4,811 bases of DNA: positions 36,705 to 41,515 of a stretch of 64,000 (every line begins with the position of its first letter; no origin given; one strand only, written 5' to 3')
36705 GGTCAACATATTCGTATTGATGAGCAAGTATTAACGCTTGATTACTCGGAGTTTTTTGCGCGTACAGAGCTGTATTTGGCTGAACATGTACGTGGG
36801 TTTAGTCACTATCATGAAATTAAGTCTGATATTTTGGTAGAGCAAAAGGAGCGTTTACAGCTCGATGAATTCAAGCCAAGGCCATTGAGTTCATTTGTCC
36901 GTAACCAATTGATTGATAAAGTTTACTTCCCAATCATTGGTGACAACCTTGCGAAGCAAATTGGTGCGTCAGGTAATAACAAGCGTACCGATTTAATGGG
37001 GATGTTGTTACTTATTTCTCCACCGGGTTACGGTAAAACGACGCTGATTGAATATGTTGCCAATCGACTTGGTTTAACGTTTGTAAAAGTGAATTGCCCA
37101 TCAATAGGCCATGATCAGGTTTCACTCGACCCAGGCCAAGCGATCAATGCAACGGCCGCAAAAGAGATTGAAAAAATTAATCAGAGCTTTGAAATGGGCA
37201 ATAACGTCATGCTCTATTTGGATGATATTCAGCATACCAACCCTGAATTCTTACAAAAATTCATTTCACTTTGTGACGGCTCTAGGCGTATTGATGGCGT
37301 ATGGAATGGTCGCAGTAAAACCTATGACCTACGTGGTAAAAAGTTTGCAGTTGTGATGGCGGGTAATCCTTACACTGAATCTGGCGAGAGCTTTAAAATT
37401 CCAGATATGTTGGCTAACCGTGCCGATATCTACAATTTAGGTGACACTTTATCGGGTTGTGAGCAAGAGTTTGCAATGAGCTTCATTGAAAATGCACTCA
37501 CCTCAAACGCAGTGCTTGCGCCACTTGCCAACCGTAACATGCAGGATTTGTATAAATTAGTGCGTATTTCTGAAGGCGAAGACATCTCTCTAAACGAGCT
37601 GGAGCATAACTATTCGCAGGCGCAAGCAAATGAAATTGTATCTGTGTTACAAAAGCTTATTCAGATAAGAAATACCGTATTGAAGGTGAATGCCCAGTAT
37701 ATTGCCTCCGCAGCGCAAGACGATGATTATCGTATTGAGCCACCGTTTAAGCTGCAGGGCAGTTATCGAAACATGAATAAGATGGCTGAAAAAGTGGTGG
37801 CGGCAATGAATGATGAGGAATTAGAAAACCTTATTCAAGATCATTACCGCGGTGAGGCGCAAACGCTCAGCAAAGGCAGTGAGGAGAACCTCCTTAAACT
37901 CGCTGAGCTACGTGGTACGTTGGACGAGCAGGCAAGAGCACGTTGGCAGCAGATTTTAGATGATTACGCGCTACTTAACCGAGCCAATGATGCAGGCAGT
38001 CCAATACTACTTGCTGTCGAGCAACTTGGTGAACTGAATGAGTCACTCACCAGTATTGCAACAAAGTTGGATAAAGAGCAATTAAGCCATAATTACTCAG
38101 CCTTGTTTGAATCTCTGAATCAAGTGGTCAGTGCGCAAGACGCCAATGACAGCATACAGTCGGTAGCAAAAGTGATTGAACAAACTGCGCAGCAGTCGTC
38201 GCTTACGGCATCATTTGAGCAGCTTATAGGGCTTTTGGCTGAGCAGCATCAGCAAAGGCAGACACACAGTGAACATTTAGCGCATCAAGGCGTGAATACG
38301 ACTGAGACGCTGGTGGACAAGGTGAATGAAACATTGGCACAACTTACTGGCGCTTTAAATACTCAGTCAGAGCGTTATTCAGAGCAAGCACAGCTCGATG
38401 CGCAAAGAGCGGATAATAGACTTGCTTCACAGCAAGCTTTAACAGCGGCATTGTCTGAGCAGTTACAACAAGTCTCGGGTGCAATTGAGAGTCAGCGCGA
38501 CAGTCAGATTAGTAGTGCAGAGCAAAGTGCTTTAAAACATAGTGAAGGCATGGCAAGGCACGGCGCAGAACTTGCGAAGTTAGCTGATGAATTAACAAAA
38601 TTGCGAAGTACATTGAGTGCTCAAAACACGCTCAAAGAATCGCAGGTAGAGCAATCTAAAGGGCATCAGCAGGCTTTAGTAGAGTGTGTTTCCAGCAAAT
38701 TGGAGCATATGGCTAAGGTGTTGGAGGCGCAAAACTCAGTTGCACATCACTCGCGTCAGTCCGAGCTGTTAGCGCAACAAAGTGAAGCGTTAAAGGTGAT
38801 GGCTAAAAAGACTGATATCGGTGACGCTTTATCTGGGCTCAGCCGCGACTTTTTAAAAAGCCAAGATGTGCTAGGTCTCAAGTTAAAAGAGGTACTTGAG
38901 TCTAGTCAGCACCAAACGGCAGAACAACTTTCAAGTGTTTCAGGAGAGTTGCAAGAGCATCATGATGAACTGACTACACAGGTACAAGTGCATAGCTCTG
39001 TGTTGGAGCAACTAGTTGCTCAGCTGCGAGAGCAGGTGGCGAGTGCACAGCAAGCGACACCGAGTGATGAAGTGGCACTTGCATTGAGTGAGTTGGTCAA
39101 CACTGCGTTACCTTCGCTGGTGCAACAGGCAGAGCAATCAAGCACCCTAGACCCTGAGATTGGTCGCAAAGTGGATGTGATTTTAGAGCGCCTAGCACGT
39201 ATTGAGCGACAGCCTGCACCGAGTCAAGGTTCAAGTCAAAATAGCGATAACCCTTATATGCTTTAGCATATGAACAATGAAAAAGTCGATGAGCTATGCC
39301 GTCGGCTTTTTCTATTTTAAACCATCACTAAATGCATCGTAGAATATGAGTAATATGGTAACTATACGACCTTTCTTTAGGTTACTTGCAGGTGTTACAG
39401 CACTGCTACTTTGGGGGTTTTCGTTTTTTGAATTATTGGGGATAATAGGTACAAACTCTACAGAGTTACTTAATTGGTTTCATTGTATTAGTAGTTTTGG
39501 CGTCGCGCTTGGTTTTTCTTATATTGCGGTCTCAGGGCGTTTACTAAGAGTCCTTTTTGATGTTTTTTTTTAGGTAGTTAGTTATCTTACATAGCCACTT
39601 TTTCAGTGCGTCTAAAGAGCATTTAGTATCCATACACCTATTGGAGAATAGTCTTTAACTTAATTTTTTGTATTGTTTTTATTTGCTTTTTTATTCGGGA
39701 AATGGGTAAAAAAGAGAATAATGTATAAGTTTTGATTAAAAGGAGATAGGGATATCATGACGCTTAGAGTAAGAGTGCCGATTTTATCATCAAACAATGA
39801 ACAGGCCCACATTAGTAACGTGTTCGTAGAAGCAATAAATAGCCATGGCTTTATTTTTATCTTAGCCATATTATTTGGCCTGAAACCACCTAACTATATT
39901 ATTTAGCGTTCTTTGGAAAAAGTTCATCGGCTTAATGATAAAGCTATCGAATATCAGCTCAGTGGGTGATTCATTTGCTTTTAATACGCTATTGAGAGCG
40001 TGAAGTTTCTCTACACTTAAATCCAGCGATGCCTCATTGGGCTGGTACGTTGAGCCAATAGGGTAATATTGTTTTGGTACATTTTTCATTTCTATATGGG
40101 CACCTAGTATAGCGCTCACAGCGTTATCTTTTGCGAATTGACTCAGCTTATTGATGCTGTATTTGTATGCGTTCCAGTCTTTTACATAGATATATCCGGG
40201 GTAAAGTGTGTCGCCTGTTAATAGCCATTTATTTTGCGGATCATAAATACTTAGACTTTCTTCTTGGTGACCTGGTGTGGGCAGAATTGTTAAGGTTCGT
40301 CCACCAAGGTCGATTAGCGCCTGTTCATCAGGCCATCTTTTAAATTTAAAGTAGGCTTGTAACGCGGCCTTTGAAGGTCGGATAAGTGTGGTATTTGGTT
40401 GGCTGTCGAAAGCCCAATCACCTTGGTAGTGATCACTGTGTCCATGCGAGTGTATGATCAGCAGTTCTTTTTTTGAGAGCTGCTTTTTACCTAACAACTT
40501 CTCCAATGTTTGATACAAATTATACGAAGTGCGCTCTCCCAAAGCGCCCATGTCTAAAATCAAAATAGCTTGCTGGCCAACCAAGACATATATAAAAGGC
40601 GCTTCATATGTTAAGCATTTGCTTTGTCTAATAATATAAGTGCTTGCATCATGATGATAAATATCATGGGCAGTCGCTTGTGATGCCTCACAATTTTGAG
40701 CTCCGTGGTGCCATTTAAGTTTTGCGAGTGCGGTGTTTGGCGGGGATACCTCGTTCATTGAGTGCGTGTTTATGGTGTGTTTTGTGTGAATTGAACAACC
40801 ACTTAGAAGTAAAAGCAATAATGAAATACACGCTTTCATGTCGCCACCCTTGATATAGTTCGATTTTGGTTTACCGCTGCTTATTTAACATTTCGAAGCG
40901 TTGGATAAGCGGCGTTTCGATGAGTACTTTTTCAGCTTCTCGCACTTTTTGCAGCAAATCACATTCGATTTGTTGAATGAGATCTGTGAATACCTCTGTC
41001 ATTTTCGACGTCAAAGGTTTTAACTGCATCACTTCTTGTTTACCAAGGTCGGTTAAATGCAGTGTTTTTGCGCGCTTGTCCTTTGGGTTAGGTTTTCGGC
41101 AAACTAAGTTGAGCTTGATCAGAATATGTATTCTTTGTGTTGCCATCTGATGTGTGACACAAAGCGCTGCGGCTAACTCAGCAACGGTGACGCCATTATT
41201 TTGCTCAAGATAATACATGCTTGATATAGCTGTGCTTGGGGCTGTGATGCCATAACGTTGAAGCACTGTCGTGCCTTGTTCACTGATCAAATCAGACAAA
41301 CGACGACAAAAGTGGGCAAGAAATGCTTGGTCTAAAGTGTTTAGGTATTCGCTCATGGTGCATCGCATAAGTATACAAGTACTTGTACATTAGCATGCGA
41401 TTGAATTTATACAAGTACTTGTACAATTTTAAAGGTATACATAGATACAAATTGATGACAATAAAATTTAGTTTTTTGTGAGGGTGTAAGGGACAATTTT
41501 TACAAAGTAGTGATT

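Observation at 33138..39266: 2042-aa protein: beta-rich N-domain, ~850-aa helical region, single MoxR/AAA_5-like ATPase, Q-rich coiled-coil tail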

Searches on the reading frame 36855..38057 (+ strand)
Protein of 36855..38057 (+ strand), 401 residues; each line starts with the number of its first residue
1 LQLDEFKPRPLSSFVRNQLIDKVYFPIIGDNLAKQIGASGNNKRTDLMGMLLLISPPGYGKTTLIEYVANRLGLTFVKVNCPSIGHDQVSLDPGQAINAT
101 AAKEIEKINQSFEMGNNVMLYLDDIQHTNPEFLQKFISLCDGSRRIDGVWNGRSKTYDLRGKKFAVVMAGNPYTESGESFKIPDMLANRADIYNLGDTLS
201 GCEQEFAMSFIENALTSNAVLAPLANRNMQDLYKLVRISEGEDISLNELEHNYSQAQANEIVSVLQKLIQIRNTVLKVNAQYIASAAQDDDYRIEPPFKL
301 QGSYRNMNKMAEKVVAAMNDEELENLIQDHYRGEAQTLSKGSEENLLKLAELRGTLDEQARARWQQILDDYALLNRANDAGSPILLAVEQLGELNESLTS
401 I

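Call 35: search_solved_structures(query=A3, max_evalue=10, show_alignments=3)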
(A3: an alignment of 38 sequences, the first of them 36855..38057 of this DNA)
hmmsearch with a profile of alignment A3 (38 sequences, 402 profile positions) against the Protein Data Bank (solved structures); distinct sequences matched with E-value up to 10: 131 (the best 60 are shown).
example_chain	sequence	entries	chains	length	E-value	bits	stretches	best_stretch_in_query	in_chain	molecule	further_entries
9bji_A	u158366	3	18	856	3.9e-05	25.9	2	51-84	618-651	Nuclear valosin-containing protein-like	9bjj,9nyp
7swl_A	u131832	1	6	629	7.1e-05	25.1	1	18-84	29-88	Rix7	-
7t3i_A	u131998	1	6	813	0.00011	24.5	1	18-84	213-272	Rix7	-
6mat_A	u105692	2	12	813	0.00011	24.5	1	18-84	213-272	Rix7 mutant | Rix7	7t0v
6chs_H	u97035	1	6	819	0.00022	23.5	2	52-86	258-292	Putative cell division control protein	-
7wub_C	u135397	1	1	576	0.00028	23.1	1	51-85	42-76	Transitional endoplasmic reticulum ATPase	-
7wub_D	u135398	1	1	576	0.00028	23.1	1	51-85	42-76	Transitional endoplasmic reticulum ATPase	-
6mck_A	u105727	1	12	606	0.00032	22.9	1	51-85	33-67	Transitional endoplasmic reticulum ATPase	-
6oaa_B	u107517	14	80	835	0.00043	22.5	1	51-85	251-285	Cell division control protein 48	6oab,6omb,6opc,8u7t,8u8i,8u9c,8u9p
6oa9_A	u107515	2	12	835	0.00043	22.5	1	51-85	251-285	Cell division control protein 48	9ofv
8dar_A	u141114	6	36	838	0.00044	22.5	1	51-85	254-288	Cell division control protein 48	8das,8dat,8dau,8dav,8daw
7rlj_A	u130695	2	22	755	0.00051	22.2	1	51-85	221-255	Transitional endoplasmic reticulum ATPase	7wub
8yka_A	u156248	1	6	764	0.00053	22.2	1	51-85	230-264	Transitional endoplasmic reticulum ATPase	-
5vc7_A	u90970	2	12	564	0.00055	22.1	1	52-84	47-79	VCP-like ATPase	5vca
9dx3_A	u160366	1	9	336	0.00057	22.1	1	41-85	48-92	Holliday junction branch migration complex subunit RuvB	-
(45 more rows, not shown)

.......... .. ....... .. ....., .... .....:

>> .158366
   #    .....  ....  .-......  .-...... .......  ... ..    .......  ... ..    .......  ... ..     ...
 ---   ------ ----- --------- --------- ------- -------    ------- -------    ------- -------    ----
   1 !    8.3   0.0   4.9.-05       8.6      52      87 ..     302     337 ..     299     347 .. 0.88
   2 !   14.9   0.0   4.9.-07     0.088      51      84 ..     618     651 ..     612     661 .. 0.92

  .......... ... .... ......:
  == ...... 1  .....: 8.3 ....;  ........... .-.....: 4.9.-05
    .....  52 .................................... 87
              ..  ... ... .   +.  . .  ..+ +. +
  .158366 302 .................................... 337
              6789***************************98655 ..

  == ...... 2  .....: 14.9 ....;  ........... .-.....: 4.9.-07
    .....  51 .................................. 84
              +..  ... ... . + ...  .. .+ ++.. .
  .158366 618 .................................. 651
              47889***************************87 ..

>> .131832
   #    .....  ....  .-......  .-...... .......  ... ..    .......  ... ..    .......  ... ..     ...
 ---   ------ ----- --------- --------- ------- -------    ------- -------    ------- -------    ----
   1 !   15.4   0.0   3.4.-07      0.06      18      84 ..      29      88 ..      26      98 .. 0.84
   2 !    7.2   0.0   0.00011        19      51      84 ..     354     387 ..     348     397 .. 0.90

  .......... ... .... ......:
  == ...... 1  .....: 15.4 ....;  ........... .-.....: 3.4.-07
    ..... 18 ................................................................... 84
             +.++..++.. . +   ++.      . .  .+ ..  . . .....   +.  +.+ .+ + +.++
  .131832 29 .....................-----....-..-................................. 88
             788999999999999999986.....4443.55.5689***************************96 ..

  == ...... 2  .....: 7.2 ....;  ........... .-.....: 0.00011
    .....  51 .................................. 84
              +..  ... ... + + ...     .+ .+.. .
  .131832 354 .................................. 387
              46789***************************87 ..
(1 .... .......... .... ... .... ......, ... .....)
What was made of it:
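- On Classical AAA clade (PF00004: Vps4, p97, FtsH): PDB profile hits to NVL, Rix7 and p97 stop after strand 2 (call 35).
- Closest known: AAA_5 / helix-2-insert-clade ATPases. Different: The Walker A half is closer to classical AAA (call 35).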

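Call 42: search_protein_families(library=pfam, proteins=[window:36855-38057:+], max_evalue=5)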
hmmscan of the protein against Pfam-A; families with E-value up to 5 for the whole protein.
window:36855-38057:+ (401 aa): 11 families
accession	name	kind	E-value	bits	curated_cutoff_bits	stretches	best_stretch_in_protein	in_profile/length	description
PF00004.35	AAA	-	1.7e-09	38.6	21.2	1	51-131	1-72/131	ATPase family associated with various cellular activities (AAA)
PF07728.20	AAA_5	-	6.6e-08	33.1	22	1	51-176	2-127/139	AAA domain (dynein-related subfamily)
PF13401.12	AAA_22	-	6.8e-08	33.3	27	1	49-142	6-110/130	AAA domain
PF05496.18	RuvB_N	-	7.5e-05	23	27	1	38-86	23-71/159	Holliday junction DNA helicase RuvB P-loop domain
PF13191.12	AAA_16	-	0.0012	19.8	32.6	1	49-89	25-64/167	AAA ATPase domain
PF07726.17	AAA_3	-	0.025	14.9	27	1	51-185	2-124/131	ATPase family associated with various cellular activities (AAA)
PF20720.3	nSTAND3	-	0.047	13.8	27.2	1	49-74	18-43/155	Novel STAND NTPase 3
PF02367.23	TsaE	-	0.066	13.6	26.6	1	32-82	10-54/128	Threonylcarbamoyl adenosine biosynthesis protein TsaE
PF13207.12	AAA_17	-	0.17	12.6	27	1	56-77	3-24/136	AAA domain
PF24238.1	CDGP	-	0.25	12.5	24.3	1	134-154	10-30/68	CDGP domain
PF04237.18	YjbR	-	0.25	12.4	30.1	1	274-332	35-87/88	YjbR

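Call 62: search_protein_representatives(protein=window:36855-38057:+)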
Query: 401 residues. Proteins with E-value up to 0.001 (for the whole library): 877; up to 1e-10: 644; up to 1e-30: 359. The best 150 are listed.
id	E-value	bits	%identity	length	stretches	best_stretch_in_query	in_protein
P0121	5.6e-196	667.4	74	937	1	1-399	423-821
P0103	1.6e-189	646.2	72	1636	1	1-399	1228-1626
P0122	2.7e-184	628.9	72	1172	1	1-399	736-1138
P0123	2.7e-177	605.9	68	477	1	1-398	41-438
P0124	2.5e-174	596.1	68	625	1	1-373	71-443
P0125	3.9e-174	595.5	70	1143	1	1-372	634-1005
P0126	2.9e-173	592.6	67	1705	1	1-397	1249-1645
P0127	1.4e-172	590.4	65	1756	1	1-397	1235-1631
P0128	3.7e-171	585.7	66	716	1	2-397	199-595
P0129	4.2e-170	582.2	67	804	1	1-396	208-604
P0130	1.2e-169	580.8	65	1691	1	1-400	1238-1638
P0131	2.5e-168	576.4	66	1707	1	1-380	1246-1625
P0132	1.5e-167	573.9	62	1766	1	1-400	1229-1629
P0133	3.3e-167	572.7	65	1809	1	1-394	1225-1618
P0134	4.6e-167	572.2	65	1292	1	2-373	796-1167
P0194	5.4e-138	476.6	58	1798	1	5-381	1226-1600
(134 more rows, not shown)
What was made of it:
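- On DUF3686-DUF7902-AAA+ family ('DNA repair ATPase', flotillin-operon ATPase): The AAA module starts at about residue 1200-1290 in full-length relatives (call 62).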

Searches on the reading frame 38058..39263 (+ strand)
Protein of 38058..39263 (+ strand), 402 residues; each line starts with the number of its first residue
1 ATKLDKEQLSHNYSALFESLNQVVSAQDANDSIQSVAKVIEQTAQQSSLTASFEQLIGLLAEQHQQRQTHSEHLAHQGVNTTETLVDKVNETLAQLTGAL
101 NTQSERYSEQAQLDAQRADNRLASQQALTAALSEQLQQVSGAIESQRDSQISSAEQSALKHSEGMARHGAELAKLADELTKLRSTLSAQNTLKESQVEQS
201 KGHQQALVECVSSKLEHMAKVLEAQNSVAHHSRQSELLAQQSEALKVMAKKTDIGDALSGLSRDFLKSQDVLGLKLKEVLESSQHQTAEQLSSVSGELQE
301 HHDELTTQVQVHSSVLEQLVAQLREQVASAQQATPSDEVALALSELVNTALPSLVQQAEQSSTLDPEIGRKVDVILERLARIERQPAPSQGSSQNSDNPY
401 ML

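Call 42: search_protein_families(library=pfam, proteins=[window:38058-39263:+], max_evalue=5)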
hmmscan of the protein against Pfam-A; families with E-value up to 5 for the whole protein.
window:38058-39263:+ (402 aa): 7 families
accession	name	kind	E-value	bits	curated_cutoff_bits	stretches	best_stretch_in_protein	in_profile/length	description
PF09074.15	Mer2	-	0.0095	16.2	27.7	2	295-357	39-101/193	Mer2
PF10256.14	Erf4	-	0.18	12.3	29.3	1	12-95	16-98/116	Golgin subfamily A member 7/ERF4 family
PF20543.3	CowN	-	0.63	11.1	27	1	23-92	15-80/94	N2-fixation sustaining protein CowN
PF05119.17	Terminase_4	-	0.67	10.8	24.7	1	38-99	7-70/98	Phage terminase, small subunit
PF14309.11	DUF4378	-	2.2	9.1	25.7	0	71-138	49-116/166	Domain of unknown function (DUF4378)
PF12363.14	Phage_TAC_12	-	3.2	8.7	26.2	0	10-67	47-104/111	Phage tail assembly chaperone protein, TAC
PF16326.10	ABC_tran_CTD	-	4.2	8.1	32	2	53-109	10-66/69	ABC transporter C-terminal domain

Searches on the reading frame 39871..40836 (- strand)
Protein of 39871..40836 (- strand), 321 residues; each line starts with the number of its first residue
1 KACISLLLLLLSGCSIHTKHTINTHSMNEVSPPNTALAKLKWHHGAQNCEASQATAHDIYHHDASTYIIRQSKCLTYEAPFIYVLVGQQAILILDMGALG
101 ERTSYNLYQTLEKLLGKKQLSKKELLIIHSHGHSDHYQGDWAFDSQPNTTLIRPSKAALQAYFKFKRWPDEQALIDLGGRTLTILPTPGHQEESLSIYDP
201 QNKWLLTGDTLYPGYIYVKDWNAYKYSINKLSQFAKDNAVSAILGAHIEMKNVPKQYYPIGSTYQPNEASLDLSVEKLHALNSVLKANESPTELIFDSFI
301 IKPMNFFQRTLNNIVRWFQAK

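Call 17: search_protein_families(library=pfam, proteins=[window:39871-40836:-], max_evalue=0.001)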
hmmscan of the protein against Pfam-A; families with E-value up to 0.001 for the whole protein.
window:39871-40836:- (321 aa): 2 families
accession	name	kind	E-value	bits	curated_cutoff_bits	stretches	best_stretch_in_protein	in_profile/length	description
PF00753.33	Lactamase_B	-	2.4e-12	47.7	22.7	1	126-223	46-168/196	Metallo-beta-lactamase superfamily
PF19583.5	ODP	-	0.00081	19.7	27.2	0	157-224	76-149/194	ODP family beta lactamase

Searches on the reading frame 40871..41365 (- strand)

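Call 17: search_protein_families(library=pfam, proteins=[window:40871-41365:-], max_evalue=0.001)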
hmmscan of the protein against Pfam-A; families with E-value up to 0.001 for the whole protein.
window:40871-41365:- (164 aa): 2 families
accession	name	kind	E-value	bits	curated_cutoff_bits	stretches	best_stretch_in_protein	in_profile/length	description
PF01047.28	MarR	-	2.6e-09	37.3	24.6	1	47-99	6-58/59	MarR family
PF12802.13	MarR_2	-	1.2e-08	35.4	27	1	51-99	12-61/61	MarR family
